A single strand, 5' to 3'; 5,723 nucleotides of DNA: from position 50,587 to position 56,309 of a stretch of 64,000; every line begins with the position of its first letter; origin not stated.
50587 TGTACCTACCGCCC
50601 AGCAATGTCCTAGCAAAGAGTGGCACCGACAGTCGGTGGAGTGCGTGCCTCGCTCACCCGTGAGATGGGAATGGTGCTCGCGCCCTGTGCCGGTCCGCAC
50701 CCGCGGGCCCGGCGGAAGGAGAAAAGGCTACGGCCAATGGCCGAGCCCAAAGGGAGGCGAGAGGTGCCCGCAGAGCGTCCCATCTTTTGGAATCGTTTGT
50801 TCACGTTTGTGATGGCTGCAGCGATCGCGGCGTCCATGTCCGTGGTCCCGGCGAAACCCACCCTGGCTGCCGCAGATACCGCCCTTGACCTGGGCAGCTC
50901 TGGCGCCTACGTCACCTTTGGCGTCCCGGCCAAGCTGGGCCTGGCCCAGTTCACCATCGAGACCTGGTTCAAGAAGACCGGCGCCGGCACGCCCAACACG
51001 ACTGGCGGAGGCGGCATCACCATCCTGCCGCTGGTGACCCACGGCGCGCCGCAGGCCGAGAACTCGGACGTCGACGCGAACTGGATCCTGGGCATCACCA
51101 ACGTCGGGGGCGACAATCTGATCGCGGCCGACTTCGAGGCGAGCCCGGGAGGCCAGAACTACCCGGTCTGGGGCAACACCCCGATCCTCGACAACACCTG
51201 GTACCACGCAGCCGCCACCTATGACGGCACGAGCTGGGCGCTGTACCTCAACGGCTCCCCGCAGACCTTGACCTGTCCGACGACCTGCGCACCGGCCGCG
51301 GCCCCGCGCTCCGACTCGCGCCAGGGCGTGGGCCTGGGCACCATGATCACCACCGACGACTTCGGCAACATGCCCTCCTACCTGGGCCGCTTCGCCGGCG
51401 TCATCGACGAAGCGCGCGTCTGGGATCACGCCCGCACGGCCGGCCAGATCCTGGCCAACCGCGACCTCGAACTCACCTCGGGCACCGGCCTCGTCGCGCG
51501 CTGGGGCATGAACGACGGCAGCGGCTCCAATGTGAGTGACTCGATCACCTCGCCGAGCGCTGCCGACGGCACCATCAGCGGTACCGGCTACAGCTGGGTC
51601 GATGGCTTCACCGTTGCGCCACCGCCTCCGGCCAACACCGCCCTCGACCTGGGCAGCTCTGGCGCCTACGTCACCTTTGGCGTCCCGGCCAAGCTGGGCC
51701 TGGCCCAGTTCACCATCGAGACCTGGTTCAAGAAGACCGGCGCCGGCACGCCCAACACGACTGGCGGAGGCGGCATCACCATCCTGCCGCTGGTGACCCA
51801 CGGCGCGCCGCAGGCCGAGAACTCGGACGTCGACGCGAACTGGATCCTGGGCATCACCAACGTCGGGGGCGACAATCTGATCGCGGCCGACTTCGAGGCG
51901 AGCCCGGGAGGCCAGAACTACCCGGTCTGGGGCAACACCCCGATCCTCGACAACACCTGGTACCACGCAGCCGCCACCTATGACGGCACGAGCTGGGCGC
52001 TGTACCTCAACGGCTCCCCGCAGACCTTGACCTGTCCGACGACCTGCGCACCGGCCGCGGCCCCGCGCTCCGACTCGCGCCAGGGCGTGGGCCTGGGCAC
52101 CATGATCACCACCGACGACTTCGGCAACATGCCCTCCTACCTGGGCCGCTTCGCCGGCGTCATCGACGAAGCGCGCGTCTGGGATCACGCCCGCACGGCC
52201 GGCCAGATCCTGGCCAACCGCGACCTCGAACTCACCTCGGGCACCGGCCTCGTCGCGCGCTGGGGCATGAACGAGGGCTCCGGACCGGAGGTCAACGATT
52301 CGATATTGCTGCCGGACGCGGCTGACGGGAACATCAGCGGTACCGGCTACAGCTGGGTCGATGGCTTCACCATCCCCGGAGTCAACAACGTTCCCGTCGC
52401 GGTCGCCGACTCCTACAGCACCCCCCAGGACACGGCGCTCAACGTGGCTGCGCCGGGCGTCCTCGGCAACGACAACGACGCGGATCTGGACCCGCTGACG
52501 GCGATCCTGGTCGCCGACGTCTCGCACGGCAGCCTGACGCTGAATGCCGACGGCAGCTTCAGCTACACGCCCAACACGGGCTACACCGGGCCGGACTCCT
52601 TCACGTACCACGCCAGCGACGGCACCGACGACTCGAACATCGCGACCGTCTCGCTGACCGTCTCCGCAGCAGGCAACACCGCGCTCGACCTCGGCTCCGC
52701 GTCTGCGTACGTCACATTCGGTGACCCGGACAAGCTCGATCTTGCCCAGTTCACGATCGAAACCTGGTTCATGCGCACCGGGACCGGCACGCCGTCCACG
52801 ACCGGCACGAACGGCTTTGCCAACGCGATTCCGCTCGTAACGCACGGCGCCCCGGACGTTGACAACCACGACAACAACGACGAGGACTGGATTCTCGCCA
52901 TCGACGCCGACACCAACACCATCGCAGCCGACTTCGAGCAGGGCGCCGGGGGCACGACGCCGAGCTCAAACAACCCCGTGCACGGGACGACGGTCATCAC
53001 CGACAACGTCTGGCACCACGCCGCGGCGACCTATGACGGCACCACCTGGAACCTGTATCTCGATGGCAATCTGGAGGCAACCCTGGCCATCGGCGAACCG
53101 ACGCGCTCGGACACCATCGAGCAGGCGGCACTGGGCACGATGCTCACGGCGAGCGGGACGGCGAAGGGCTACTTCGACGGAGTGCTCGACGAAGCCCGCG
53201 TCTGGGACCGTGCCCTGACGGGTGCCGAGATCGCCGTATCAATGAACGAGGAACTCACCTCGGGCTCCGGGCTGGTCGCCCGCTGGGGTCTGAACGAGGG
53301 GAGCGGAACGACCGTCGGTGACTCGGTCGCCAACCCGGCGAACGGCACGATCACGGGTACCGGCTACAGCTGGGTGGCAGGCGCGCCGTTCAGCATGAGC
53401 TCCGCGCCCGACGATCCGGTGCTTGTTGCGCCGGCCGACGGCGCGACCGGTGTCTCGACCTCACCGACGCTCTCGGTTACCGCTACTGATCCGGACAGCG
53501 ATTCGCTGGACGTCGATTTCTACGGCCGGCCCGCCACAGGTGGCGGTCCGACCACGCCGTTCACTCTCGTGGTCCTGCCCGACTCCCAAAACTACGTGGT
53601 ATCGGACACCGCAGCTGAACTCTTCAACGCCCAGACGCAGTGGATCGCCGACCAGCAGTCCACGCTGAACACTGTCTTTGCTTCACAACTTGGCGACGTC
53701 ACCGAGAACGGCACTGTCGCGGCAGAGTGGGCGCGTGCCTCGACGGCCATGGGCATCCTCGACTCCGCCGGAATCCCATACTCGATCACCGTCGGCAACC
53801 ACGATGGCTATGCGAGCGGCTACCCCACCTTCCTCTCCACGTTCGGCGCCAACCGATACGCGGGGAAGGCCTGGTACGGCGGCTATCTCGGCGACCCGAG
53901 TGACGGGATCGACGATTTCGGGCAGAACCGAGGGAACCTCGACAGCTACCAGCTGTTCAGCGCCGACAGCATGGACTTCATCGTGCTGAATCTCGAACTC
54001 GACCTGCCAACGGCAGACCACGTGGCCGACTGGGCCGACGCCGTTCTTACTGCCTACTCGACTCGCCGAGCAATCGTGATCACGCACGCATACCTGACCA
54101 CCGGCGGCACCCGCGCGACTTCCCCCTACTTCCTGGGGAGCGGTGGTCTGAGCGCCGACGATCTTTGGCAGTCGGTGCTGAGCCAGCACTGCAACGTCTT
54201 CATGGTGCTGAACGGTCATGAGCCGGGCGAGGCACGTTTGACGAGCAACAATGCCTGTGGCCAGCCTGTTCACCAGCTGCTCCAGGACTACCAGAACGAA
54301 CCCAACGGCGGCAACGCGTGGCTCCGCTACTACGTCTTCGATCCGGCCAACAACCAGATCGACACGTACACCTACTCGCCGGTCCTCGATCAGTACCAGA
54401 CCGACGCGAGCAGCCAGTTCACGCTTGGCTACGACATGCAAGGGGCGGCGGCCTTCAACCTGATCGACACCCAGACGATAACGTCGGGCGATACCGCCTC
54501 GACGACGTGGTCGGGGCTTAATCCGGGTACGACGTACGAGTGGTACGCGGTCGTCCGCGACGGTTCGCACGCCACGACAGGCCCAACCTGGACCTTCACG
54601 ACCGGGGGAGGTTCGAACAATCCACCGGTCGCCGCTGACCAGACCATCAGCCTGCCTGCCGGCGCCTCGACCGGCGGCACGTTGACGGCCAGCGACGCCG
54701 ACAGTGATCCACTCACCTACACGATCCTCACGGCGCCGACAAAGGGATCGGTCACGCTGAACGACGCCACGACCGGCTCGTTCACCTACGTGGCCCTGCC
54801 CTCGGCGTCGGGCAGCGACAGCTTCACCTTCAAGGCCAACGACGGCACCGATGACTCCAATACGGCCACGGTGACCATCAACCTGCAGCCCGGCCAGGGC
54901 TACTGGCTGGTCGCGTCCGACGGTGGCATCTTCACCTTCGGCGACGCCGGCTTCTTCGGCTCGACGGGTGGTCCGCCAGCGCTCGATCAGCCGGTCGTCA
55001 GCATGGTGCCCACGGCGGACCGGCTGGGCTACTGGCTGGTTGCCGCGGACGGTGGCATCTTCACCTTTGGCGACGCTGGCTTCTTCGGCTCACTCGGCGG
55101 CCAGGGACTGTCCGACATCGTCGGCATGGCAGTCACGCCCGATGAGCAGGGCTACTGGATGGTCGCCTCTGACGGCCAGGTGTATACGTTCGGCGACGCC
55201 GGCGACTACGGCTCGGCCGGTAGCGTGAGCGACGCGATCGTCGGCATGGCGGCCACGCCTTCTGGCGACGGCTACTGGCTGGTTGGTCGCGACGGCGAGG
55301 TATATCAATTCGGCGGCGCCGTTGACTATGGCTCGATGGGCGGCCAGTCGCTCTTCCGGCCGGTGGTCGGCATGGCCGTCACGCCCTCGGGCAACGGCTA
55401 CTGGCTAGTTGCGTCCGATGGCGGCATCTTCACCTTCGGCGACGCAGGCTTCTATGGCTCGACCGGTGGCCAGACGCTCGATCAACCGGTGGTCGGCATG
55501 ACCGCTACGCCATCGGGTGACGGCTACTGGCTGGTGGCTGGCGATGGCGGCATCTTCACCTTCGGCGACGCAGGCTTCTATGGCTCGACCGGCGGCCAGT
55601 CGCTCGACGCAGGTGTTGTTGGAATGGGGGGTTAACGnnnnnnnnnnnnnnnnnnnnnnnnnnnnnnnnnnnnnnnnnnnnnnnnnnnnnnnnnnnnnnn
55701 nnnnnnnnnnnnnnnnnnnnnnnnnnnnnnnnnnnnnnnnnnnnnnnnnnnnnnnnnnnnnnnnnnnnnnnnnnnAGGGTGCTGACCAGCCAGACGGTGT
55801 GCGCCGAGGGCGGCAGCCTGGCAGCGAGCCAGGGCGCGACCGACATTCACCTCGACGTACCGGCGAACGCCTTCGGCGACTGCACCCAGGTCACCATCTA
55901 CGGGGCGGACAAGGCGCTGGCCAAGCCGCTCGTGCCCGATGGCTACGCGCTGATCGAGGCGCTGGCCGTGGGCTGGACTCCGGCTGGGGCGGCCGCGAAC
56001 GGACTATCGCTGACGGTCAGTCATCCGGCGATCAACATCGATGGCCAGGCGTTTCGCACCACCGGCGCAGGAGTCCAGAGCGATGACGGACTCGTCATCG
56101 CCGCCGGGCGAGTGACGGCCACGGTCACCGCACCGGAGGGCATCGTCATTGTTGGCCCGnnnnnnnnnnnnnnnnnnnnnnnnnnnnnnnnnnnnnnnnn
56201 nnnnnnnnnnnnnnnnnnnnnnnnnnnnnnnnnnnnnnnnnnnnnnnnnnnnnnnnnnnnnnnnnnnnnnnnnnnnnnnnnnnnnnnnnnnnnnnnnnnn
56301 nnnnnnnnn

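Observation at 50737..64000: Mirror-image surface-protein locus: two giant LamG/phosphoesterase/propeller proteins, two anchored partner proteins and a central GT-C membrane enzyme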

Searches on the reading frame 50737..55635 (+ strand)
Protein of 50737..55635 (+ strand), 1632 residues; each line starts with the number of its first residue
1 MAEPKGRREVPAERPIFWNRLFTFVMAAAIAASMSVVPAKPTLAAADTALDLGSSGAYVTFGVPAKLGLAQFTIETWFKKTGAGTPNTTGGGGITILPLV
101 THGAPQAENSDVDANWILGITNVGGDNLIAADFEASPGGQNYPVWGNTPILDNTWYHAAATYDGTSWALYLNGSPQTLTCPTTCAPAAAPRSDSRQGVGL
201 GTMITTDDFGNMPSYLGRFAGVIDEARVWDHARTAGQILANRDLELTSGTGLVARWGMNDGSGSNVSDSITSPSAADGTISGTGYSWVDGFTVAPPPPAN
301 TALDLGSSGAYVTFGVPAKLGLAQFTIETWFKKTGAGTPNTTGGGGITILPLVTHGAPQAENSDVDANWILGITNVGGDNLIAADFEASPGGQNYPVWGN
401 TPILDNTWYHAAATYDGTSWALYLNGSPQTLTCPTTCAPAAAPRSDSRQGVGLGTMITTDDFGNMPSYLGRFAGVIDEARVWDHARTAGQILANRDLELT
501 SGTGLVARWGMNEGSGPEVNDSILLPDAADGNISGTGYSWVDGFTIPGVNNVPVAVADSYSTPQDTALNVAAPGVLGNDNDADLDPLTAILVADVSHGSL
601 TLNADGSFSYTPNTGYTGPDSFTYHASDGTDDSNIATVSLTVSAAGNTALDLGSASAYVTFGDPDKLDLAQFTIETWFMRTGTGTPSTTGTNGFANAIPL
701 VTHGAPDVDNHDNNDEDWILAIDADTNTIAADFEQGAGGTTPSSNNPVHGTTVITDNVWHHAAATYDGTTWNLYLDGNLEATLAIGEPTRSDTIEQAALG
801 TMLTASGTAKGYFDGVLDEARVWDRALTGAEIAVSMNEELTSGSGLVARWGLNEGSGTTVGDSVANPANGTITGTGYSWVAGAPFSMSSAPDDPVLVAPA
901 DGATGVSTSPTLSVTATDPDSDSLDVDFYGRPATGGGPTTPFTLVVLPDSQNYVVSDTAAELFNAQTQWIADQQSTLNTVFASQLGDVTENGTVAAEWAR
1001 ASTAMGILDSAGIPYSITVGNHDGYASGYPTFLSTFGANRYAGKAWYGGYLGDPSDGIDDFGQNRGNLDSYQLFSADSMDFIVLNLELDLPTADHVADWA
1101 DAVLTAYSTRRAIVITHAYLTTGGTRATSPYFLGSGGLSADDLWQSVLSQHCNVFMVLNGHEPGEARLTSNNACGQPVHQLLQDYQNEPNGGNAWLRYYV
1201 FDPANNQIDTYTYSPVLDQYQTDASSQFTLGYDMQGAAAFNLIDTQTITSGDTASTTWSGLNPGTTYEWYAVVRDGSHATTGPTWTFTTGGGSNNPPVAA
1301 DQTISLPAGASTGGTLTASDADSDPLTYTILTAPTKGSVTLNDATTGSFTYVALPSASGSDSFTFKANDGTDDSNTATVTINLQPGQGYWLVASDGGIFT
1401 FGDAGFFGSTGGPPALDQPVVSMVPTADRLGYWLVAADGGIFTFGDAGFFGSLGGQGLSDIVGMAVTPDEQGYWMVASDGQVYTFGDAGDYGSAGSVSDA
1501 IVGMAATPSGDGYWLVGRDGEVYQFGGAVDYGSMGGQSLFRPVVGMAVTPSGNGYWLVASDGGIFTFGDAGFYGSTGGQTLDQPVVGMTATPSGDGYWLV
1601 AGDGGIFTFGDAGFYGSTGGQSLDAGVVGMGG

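Call 9: search_protein_families(library=pfam, proteins=[window:50737-55635:+], max_evalue=0.01)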
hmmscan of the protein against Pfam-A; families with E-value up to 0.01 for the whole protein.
window:50737-55635:+ (1632 aa): 7 families
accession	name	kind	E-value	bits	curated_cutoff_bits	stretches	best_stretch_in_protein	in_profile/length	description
PF13385.13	Laminin_G_3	-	1.5e-44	152.2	27.6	3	655-833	3-151/151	Concanavalin A-like lectin/glucanases superfamily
PF17963.7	Big_9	-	1.1e-32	113.3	23.6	2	550-641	1-89/89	Bacterial Ig domain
PF17803.7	Cadherin_4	-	2.1e-25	89.4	25.1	2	544-610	5-71/71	Bacterial cadherin-like domain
PF17892.7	Cadherin_5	-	2e-21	76.1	26.5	2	549-642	1-97/98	Cadherin-like domain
PF16184.11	Cadherin_3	-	0.00019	21.8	25.5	0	1315-1382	23-105/106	Cadherin-like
PF02210.31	Laminin_G_2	-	0.0016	19.3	22.9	0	722-821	23-122/126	Laminin G domain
PF00149.33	Metallophos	-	0.0054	17.6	21.5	0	963-1162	15-188/191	Calcineurin-like phosphoesterase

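Call 10: search_protein_families(library=ncbifam, proteins=[window:50737-55635:+], max_evalue=1)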
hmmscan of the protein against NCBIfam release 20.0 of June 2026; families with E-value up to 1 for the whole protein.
window:50737-55635:+ (1632 aa): 4 families
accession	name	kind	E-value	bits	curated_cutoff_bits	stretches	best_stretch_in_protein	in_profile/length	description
NF012211.1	tand_rpt_95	domain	4.5e-23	81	90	2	562-644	2-86/98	tandem-95 repeat protein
NF052521.1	TafC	equivalog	2.4e-12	46.7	410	3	714-834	244-358/373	TafC family fimbrial protein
TIGR01965.1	VCBS_repeat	domain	0.0015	18.7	15.5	1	579-643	8-78/99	VCBS domain-containing protein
NF011124.0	PRK14553.1-4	equivalog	0.18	11.9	186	0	25-68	33-76/114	ribosomal-processing cysteine protease Prp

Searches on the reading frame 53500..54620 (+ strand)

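Call 88: search_solved_structures(query=window:53500-54620:+, max_evalue=0.01)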
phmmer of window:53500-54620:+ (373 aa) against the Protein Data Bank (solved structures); distinct sequences matched with E-value up to 0.01: 0.
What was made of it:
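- On Metallophosphoesterases (GP1): No PDB relative (call 88).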

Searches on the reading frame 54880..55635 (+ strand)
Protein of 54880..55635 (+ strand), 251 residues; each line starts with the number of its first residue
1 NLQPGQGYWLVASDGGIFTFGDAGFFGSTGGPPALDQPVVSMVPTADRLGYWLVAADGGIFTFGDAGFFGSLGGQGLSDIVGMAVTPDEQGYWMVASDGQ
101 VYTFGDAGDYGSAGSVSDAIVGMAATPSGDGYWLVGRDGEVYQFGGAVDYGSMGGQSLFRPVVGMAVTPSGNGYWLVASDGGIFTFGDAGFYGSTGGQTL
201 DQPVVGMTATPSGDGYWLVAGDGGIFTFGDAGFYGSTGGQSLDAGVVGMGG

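Call 11: search_protein_families(library=pfam, proteins=[window:54880-55635:+], max_evalue=10)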
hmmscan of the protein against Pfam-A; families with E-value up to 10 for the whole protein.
window:54880-55635:+ (251 aa): 7 families
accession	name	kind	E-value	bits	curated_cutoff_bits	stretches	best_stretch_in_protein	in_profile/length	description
PF01246.26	Ribosomal_L24e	-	0.00014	22.5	27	0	3-20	14-31/66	Ribosomal protein L24e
PF23795.1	SH3_YKFC_2nd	-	0.003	17.8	27.4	0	125-142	40-57/57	YKFC SH3b2 domain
PF17975.6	RNR_Alpha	-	0.017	16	26.4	0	156-178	78-100/101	Ribonucleotide reductase alpha domain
PF13338.12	AbiEi_4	-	0.05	14.2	25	0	11-23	7-19/49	Transcriptional regulator, AbiEi antitoxin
PF04075.20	F420H2_quin_red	-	0.29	11.7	22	0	155-182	36-60/130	F420H(2)-dependent quinone reductase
PF22402.2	Coat_P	-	0.33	11.8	27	0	163-185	6-28/103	Coat protein, P (projecting) domain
PF17375.8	DUF5397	-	9.2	6.5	26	0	67-95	11-39/64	Family of unknown function (DUF5397)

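Call 21: find_homologous_proteins(query=window:54886-55632:+, max_evalue=0.001)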
Query window:54886-55632:+ (249 aa): 7996 proteins with E <= 0.001 among 8000 candidates; the best 120 are listed.
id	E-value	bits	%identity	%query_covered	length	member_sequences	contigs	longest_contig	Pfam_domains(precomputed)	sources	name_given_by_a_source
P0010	1.2e-158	545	60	98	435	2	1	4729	-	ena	-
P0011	2.2e-144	498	58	98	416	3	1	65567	PF05345.19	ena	-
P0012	4.3e-138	477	58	98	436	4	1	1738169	-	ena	-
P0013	6.2e-138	477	62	98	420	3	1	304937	PF00082.28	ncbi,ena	-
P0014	2.5e-135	468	62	85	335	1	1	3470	PF23163.2,PF24556.2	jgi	jgi:ribosomal protein L24E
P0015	2.8e-134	465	62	80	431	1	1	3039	PF00188.33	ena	-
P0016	1.5e-133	462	60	98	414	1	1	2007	PF09992.15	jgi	jgi:hypothetical protein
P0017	4.9e-133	461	61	80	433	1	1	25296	-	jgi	jgi:hypothetical protein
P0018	1.4e-132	459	54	93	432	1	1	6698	PF02557.23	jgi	jgi:hypothetical protein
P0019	3.6e-132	458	53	89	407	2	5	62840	PF05257.23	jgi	jgi:surface antigen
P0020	5.7e-132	457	57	95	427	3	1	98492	-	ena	-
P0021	7.7e-132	457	57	93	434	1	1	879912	-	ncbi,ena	-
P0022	2.6e-130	452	56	100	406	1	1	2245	-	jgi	jgi:hypothetical protein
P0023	8.2e-130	450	59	94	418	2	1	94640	-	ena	-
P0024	1.1e-129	450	52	94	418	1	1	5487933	-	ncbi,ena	-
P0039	1.2e-125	436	61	82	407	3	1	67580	PF23163.2,PF02369.23,PF23795.2,PF09134.17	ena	-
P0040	1.5e-125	436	63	75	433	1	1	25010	PF23163.2,PF01520.24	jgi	jgi:N-acetylmuramoyl-L-alanine amidase/ribosomal protein L24E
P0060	1.3e-121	423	52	90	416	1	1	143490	PF00877.26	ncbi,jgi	ncbi:MAG: NlpC/P60 family protein [Acidimicrobiales bacterium]|jgi:hypothetical protein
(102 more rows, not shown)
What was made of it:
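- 54886..55632 (+): GP1 C-terminal module of six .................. repeats (37-43 aa each). A beta-propeller fold is presumed. The family search saturated at 8000 candidates (call 21).
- Among the 120 best, 21 carry peptidoglycan-active domains (10 NlpC/P60, 3 CHAP, 3 VanY, 2 YkuD, 2 amidase, 1 3D) and 11 carry CAP (call 21). The same module sits on thousands of proteins, mostly wall hydrolases (call 21). The GYWLV module is generic (call 21).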

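Call 22: search_protein_families(library=pfam, proteins=[P0014, P0040, P0039, P0011, P0016], max_evalue=0.01)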
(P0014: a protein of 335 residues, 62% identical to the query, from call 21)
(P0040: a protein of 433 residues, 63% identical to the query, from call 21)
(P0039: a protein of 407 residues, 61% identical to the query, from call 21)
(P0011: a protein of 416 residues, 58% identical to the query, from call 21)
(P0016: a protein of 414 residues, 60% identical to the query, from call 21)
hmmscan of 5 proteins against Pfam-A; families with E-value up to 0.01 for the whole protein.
P0014 (335 aa): 4 families
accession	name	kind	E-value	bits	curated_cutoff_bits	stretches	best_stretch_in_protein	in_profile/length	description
PF24556.1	SH3_Myosin-XVIIIa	-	5.1e-06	26.7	27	0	217-232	17-32/65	Unconventional myosin-XVIIIa SH3 domain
PF23163.1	CSD_RNase_II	-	7e-06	26.4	24.3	0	170-191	15-36/60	CSD-like barrel domain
PF23795.1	SH3_YKFC_2nd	-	0.0016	18.7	27.4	0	218-235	40-57/57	YKFC SH3b2 domain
PF01246.26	Ribosomal_L24e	-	0.0055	17.3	27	0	220-238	14-32/66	Ribosomal protein L24e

P0040 (433 aa): 5 families
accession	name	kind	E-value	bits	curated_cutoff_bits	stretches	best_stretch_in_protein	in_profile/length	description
PF01520.23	Amidase_3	-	4.8e-31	108.6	27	1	216-422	1-173/174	N-acetylmuramoyl-L-alanine amidase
PF23163.1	CSD_RNase_II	-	7.1e-05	23.2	24.3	0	104-125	15-36/60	CSD-like barrel domain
PF01246.26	Ribosomal_L24e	-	0.0035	18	27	0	28-46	14-32/66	Ribosomal protein L24e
PF13338.12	AbiEi_4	-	0.0074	16.8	25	0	78-91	7-20/49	Transcriptional regulator, AbiEi antitoxin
PF14686.12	fn3_3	-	0.0089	16.2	24.4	0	97-129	7-39/75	Polysaccharide lyase family 4, domain II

P0039 (407 aa): 7 families
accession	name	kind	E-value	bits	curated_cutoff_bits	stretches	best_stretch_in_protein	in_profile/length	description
PF02369.22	Big_1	-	7.2e-14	52.1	34.9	1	74-152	2-80/93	Bacterial Ig-like domain (group 1)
PF09134.16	Invasin_D3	-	1.7e-07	32.1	33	1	72-151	3-81/98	Invasin, domain 3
PF23163.1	CSD_RNase_II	-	1.5e-06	28.5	24.3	0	229-250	15-36/60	CSD-like barrel domain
PF23795.1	SH3_YKFC_2nd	-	4.5e-06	26.8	27.4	0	192-209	40-57/57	YKFC SH3b2 domain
PF24556.1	SH3_Myosin-XVIIIa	-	0.00021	21.6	27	0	353-375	10-32/65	Unconventional myosin-XVIIIa SH3 domain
PF17789.7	MG4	-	0.00031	21.4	24.7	1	93-158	18-81/95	Macroglobulin domain MG4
PF17975.6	RNR_Alpha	-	0.0016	19.4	26.4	0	172-203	69-100/101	Ribonucleotide reductase alpha domain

P0011 (416 aa): 3 families
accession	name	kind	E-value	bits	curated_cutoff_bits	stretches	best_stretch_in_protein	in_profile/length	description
PF05345.18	He_PIG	-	2.9e-12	47.3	24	1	22-105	1-95/96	Putative Ig domain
PF02237.23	BPL_C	-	0.0035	17.7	21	0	224-252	12-43/48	Biotin protein ligase C terminal domain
PF24556.1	SH3_Myosin-XVIIIa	-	0.0077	16.5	27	0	146-162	16-32/65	Unconventional myosin-XVIIIa SH3 domain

P0016 (414 aa): 1 family
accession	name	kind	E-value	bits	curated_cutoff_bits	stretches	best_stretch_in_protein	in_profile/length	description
PF09992.14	NAGPA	-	1.3e-24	87.7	25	1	7-135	52-168/169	Phosphodiester glycosidase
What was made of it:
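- On Known wall-binding modules (SLH, LysM, SH3b, CWB, PG_binding): Only spurious sub-threshold fragments (L24e, SH3_YKFC, CSD) over 15-30 residues (calls 11, 22).
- Closest known: Non-covalent wall-targeting modules of Gram-positive bacteria. Same: A repeat module is fused N- or C-terminally to peptidoglycan hydrolases and other exoenzymes in very many proteins of one lineage (calls 21, 22).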

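Call 53: search_solved_structures(query=window:54886-55632:+, max_evalue=1)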
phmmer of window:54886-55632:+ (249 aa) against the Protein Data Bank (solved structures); distinct sequences matched with E-value up to 1: 4.
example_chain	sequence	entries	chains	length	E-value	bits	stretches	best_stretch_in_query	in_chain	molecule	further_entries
8p4q_A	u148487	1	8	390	0.2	14.2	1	49-128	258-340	IMP dehydrogenase subunit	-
8p37_A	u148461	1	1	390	0.21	14.1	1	49-128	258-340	IMP dehydrogenase subunit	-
7s6s_D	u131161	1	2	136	0.29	13.6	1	83-130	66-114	Methane monooxygenase regulatory protein B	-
9mu6_A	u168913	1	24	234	0.92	12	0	11-37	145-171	Dihydrolipoyllysine-residue succinyltransferase component of 2-oxoglutarate dehydrogenase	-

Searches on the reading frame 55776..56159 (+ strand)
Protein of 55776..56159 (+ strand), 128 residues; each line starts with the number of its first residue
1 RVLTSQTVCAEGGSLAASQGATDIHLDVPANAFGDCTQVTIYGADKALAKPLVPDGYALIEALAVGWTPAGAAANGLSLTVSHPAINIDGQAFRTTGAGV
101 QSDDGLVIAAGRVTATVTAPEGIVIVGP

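Call 81: find_related_loci(query=A5, collection=metagenome_contigs, flank=8000)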
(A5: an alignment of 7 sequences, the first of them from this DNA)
Query A5 (128 aa) in metagenome_contigs; peptide patterns used: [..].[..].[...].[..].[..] (x = any residue, [..] = any of these).
7 stretches matched a pattern, but none encodes a relative of the query by tblastn (E <= 1e-3).
